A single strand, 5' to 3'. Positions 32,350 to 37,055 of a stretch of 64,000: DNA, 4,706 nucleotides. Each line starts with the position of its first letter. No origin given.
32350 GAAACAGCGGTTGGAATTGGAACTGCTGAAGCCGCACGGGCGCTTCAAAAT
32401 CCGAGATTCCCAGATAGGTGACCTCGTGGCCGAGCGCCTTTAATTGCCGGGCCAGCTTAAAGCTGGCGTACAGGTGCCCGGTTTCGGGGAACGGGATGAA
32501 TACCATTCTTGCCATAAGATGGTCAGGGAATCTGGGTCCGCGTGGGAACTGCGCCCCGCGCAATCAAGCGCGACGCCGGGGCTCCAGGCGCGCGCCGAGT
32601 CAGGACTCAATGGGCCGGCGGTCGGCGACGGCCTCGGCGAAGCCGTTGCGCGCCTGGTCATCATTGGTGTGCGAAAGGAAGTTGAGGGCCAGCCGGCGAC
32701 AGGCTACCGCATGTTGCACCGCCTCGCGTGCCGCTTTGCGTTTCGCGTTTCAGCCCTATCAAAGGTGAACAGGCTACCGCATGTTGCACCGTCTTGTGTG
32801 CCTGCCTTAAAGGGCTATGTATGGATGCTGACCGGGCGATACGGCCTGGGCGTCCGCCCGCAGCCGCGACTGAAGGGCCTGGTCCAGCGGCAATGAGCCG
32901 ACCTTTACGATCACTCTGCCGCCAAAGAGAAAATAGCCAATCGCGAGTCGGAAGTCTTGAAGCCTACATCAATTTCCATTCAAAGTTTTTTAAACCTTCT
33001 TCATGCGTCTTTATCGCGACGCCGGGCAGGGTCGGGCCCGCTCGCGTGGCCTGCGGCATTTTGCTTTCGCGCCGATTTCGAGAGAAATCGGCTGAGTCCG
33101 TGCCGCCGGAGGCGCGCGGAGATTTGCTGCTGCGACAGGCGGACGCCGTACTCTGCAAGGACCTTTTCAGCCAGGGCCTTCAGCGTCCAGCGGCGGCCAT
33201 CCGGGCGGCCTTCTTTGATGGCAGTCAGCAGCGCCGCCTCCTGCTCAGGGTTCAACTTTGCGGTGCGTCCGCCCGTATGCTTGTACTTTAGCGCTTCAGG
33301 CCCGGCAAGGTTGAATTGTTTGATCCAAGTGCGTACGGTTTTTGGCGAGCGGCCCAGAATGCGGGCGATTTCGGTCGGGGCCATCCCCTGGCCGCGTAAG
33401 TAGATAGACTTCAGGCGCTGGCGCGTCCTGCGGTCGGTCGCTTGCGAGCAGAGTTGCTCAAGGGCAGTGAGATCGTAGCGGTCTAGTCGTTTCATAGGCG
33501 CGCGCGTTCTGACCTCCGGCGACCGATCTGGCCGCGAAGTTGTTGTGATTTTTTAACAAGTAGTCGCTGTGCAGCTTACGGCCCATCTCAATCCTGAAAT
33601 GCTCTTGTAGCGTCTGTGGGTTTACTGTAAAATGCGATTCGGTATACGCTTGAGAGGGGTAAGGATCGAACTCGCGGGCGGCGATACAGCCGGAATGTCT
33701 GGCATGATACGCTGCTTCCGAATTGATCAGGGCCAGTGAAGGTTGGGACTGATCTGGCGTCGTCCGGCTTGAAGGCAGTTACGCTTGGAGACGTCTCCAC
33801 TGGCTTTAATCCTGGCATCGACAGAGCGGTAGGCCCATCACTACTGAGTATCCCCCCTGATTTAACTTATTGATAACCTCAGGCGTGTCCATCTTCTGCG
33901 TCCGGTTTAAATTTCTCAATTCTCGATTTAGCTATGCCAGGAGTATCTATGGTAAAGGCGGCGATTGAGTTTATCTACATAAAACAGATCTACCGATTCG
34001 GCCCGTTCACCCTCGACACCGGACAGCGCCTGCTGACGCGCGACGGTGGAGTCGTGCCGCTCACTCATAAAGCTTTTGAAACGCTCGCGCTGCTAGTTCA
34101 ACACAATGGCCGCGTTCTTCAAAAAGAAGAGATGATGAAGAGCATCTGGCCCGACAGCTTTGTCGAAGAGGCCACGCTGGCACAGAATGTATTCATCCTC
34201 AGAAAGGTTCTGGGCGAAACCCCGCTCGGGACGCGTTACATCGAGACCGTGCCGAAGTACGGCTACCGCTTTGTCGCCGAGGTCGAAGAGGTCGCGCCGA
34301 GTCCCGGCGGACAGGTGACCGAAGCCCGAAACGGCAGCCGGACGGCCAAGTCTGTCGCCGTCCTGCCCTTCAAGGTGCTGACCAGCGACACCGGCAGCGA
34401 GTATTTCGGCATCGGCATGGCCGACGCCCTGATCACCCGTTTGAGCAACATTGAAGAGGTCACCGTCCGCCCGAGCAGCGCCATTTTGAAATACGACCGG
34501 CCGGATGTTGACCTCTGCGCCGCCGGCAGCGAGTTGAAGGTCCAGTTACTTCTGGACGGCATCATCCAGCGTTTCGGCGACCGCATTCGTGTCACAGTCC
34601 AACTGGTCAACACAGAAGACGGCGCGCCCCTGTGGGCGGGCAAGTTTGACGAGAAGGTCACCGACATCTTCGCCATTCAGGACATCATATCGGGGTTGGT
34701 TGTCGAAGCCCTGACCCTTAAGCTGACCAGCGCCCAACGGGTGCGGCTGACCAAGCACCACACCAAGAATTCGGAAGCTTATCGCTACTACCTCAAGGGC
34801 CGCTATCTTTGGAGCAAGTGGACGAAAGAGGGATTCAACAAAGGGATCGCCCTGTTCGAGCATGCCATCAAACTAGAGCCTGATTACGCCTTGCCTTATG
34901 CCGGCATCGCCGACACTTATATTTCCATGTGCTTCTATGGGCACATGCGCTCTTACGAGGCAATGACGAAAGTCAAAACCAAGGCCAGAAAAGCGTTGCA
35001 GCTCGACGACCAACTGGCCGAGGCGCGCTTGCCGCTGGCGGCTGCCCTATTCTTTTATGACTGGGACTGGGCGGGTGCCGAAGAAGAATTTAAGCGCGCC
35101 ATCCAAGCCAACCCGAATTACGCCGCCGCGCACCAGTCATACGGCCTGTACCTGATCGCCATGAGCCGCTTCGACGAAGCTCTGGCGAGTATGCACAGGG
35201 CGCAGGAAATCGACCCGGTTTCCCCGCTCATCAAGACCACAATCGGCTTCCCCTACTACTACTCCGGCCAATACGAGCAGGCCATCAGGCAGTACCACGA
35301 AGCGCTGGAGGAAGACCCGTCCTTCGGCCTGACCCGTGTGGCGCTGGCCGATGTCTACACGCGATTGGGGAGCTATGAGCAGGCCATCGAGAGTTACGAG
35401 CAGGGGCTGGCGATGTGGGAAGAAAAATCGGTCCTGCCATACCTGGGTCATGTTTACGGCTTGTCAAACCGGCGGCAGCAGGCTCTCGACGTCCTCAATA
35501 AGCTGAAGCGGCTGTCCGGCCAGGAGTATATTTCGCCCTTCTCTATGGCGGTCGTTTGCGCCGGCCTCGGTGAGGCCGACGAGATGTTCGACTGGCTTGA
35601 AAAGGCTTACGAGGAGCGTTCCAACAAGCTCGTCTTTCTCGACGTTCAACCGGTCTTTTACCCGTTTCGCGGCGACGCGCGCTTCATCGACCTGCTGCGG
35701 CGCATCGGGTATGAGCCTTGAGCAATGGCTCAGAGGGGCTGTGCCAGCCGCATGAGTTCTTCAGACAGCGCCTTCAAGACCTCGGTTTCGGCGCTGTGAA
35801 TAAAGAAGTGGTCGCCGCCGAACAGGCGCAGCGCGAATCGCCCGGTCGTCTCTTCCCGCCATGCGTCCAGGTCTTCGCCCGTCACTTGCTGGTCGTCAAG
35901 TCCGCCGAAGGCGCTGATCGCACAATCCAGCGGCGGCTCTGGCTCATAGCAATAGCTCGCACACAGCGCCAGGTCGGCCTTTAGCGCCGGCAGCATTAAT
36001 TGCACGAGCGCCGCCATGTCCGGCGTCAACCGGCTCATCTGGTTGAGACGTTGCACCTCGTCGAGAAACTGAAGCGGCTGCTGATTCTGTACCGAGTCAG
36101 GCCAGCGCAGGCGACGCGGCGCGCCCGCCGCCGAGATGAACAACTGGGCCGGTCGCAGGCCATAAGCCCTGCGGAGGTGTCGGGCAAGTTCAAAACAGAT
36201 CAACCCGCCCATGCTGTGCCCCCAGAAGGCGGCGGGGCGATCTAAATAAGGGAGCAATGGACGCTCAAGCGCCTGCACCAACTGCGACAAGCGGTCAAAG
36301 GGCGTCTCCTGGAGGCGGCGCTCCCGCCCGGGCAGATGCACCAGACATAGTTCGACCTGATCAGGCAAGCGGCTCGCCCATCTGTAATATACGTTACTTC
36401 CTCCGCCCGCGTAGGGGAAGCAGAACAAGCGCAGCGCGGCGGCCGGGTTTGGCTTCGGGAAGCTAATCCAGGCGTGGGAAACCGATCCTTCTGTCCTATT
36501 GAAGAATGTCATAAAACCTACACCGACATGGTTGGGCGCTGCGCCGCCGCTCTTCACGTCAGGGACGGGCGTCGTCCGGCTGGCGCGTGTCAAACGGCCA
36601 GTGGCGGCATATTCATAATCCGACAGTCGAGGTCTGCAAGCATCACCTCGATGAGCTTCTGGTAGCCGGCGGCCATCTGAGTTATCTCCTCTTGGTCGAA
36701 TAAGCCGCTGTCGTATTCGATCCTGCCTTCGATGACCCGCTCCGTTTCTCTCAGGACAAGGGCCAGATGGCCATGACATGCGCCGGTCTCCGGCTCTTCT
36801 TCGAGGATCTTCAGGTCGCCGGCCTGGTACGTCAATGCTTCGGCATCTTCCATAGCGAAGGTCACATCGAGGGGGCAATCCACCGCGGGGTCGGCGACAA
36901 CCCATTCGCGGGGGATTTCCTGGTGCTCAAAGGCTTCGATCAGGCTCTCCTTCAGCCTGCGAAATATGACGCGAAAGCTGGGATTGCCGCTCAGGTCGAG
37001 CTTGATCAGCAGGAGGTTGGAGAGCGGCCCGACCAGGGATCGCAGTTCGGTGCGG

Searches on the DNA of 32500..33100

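Call 71: search_rna_families(source=window, start=32500, end=33100, threshold=evalue, max_evalue=10)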
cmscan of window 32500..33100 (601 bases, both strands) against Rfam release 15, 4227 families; matches with E-value up to 10: 4.
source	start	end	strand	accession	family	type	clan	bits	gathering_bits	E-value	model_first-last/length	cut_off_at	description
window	32861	32888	-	RF03139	S4-Bacteroidia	Cis-reg; leader;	CL00119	17.1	34.7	0.55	1-34/34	no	S4-Bacteroidia ribosomal protein leader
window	32934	32989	+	RF02824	LPR10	Gene; sRNA;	-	16.3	69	3.5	1-94/94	no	Legionella RNA 10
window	32833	32874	+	RF02808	PyrR210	Gene; snRNA; snoRNA; HACA-box;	-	13.9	59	5.6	1-59/59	no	Pyrobaculum sRNA 210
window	32960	33006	-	RF01613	ceN109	Gene; snRNA; snoRNA; CD-box;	-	13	52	9.5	1-67/67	no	Nematode snoRNA ceN109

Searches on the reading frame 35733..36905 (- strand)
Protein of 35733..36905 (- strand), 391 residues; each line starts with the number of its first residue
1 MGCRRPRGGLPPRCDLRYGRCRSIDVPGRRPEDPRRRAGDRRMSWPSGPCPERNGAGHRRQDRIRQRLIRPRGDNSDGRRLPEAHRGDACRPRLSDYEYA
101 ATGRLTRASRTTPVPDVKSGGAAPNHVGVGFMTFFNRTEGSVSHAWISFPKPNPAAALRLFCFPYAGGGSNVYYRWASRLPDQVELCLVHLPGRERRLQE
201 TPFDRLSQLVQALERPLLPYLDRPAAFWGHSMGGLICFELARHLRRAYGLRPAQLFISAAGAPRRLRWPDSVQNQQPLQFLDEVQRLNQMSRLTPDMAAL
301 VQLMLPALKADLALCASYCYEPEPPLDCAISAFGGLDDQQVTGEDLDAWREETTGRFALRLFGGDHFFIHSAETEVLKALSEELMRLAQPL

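Call 9: search_protein_families(library=pfam, proteins=[window:35733-36905:-], max_evalue=0.00001)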
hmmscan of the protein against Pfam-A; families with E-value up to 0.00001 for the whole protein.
window:35733-36905:- (391 aa): 2 families
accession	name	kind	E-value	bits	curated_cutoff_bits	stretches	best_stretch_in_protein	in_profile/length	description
PF00975.26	Thioesterase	-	1.8e-42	146.5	26.4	1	159-381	2-223/226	Thioesterase domain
PF12697.13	Abhydrolase_6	-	6.6e-06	27.4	26.3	1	172-376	13-214/217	Alpha/beta hydrolase family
